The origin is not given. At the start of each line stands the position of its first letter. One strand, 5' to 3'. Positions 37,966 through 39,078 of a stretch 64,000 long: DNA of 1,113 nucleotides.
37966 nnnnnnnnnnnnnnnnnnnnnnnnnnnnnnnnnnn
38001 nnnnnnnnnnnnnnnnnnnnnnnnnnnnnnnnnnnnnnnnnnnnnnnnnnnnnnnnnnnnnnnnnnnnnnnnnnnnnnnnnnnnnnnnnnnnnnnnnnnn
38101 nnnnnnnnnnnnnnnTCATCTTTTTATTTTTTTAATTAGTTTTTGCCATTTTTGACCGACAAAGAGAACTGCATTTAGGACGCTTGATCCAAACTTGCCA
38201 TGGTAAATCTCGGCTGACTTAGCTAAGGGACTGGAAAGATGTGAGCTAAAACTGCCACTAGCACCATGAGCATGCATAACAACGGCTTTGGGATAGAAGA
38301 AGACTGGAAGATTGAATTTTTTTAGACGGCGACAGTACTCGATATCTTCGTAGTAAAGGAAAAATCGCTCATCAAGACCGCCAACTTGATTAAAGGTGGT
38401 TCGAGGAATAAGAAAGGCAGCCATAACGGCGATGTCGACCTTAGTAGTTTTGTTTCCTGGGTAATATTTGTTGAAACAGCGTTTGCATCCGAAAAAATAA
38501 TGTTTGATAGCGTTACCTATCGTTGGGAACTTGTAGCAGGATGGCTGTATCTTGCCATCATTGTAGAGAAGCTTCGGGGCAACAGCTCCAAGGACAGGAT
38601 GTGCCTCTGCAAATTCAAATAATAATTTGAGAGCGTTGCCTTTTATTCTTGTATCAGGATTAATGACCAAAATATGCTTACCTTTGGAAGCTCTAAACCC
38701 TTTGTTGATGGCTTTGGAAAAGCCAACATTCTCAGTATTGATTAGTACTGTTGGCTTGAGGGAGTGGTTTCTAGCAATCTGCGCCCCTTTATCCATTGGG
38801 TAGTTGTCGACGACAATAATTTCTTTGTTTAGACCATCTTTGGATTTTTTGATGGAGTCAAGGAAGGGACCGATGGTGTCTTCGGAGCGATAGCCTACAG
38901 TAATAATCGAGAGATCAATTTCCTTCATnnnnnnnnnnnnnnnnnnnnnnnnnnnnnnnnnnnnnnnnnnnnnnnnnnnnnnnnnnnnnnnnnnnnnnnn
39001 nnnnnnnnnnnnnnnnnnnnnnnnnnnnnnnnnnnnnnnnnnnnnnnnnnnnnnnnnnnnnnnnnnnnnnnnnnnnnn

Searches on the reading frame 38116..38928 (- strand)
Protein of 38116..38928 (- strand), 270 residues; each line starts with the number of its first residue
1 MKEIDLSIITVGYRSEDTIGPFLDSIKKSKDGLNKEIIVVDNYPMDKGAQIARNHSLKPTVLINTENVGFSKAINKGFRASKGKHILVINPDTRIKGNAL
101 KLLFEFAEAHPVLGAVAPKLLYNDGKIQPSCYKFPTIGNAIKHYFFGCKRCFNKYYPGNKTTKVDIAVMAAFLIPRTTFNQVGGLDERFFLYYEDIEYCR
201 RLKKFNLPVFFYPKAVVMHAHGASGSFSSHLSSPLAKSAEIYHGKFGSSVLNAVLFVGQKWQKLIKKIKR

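Call 43: search_protein_families(library=pfam, proteins=[window:38116-38928:-], max_evalue=0.001)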
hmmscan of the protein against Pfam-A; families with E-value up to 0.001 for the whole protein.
window:38116-38928:- (270 aa): 3 families
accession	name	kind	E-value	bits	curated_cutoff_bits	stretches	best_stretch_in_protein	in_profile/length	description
PF00535.33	Glycos_transf_2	-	4.9e-20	72.6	23.3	1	7-125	1-121/168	Glycosyl transferase family 2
PF13641.12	Glyco_tranf_2_3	-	5.8e-12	46.6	27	1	7-224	4-216/230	Glycosyltransferase like family 2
PF10111.15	Glyco_tranf_2_2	-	9.3e-05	22.5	27.3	0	170-223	166-220/276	Glycosyltransferase like family 2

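Call 58: search_solved_structures(query=window:38116-38928:-, max_evalue=0.001)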
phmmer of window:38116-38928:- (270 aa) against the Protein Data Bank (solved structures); distinct sequences matched with E-value up to 0.001: 5.
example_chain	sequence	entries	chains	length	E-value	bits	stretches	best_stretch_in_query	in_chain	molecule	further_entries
9omm_A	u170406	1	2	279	1.9e-08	37.3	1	3-109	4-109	Glycosyltransferase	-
9omh_A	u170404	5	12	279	2.1e-08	37.2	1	3-109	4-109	Glycosyltransferase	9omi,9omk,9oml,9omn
9omj_A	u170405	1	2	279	6e-08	35.6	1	4-109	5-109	Glycosyltransferase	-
6p61_A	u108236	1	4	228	4.8e-05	26.1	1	5-118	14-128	Glycosyltransferase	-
5mlz_A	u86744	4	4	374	0.00012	24.9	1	4-103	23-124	Dolichol monophosphate mannose synthase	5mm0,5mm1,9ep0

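Call 59: search_protein_families(library=ncbifam, proteins=[window:38116-38928:-], max_evalue=0.00001)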
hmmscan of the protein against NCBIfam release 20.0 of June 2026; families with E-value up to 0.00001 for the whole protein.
window:38116-38928:- (270 aa): 10 families
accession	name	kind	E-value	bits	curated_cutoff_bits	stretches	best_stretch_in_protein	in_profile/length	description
TIGR01556.1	rhamnosyltran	subfamily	1.6e-14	53.8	200.55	1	34-224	21-205/281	rhamnosyltransferase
NF041875.1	EPS_EpsD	equivalog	2.7e-12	46.8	370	1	34-234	30-220/325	exopolysaccharide biosynthesis glycosyltransferase EpsD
TIGR04283.1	glyco_like_mftF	equivalog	3e-12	46.6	182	1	6-109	1-100/221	TIGR04283 family arsenosugar biosynthesis glycosyltransferase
TIGR03965.1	mycofact_glyco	equivalog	4.6e-10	39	280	0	163-222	225-283/467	mycofactocin biosynthesis glycosyltransferase MftF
NF007482.0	PRK10073.1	equivalog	7e-09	35.1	423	1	5-109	7-112/334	glycosyltransferase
TIGR03937.1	PgaC_IcaA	equivalog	7.5e-08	31.7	422.3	1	6-117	47-160/407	poly-beta-1,6-N-acetyl-D-glucosamine synthase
TIGR03111.1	glyc2_xrt_Gpos1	hypoth_equivalog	9.2e-08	31.3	363.95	1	7-128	52-177/439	TIGR03111 family XrtG-associated glycosyltransferase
NF038302.1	EPS_HpsE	equivalog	6.5e-07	28.6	300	1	4-121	1-125/307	hormogonium polysaccharide biosynthesis glycosyltransferase HpsE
NF047683.1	TeichurnBiosyTuaG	equivalog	4.9e-06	26.4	400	1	5-110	7-114/252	teichuronic acid biosynthesis protein TuaG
NF038299.1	EPS_HpsN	equivalog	5e-06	25.7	425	0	6-121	3-120/317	hormogonium polysaccharide biosynthesis glycosyltransferase HpsN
